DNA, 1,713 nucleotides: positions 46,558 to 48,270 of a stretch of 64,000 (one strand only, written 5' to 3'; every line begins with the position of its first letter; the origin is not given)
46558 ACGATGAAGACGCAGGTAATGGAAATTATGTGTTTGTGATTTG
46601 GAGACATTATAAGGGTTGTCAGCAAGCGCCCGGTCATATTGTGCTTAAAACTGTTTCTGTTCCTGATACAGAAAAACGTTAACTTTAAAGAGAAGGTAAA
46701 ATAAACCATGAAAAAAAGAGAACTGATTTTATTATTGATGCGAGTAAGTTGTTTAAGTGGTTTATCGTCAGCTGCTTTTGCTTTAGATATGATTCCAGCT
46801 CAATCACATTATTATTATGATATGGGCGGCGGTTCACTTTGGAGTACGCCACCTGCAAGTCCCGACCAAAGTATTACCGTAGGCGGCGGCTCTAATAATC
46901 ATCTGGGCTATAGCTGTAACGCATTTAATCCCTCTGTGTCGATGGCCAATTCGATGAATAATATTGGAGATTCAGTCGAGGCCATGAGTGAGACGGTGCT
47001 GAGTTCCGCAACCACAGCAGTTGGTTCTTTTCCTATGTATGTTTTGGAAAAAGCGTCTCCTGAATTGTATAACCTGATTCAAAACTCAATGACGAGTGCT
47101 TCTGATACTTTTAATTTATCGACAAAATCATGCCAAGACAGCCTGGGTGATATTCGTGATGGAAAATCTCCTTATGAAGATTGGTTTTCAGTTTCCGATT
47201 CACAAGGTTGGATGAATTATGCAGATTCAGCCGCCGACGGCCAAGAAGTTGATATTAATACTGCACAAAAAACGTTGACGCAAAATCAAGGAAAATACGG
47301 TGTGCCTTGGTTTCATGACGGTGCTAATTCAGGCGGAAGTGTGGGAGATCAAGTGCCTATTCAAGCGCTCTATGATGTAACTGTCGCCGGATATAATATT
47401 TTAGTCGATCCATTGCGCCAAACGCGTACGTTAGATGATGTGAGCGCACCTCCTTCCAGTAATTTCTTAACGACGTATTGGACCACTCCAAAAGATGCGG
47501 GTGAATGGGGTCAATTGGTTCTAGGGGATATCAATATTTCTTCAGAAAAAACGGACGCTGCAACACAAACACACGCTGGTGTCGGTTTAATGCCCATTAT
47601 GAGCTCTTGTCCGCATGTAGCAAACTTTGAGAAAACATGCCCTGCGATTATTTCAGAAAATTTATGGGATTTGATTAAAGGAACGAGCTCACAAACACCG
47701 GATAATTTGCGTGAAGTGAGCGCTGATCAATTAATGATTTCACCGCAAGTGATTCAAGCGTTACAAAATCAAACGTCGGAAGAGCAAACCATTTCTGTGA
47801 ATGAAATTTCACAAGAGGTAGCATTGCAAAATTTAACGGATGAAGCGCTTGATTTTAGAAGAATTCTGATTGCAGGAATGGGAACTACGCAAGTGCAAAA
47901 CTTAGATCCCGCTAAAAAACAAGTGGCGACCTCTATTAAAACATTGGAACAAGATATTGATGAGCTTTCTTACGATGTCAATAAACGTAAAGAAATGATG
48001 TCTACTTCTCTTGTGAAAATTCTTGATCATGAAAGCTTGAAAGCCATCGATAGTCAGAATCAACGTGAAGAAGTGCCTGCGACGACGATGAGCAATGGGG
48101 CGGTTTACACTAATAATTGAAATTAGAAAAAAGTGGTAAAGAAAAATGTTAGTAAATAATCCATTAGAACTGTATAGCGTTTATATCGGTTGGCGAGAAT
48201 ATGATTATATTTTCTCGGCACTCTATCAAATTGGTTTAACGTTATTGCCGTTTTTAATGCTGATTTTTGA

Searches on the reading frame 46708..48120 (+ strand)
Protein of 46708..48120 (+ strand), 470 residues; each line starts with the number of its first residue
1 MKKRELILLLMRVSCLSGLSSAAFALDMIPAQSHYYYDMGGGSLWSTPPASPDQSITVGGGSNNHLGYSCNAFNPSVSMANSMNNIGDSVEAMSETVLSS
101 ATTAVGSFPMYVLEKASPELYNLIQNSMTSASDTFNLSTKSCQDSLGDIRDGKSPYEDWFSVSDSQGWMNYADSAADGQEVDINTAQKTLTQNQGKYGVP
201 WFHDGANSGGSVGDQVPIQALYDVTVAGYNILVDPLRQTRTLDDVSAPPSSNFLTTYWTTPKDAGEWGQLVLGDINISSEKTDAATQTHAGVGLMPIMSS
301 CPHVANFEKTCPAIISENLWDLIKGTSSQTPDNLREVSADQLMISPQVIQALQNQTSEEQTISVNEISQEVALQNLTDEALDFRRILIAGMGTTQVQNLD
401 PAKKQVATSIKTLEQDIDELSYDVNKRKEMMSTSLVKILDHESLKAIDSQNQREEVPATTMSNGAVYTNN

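Call 10: search_protein_families(library=pfam, proteins=[window:46708-48120:+], max_evalue=0.01)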
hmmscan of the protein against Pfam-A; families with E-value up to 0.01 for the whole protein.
window:46708-48120:+ (470 aa): 0 families

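Call 27: search_protein_families(library=ncbifam, proteins=[window:46708-48120:+], max_evalue=0.01)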
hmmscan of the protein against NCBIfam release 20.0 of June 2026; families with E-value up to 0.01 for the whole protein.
window:46708-48120:+ (470 aa): 1 family
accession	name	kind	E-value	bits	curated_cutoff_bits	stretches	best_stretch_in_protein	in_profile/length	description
TIGR03755.1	conj_TIGR03755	equivalog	2.9e-99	332.7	270.45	1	33-456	2-406/419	integrating conjugative element protein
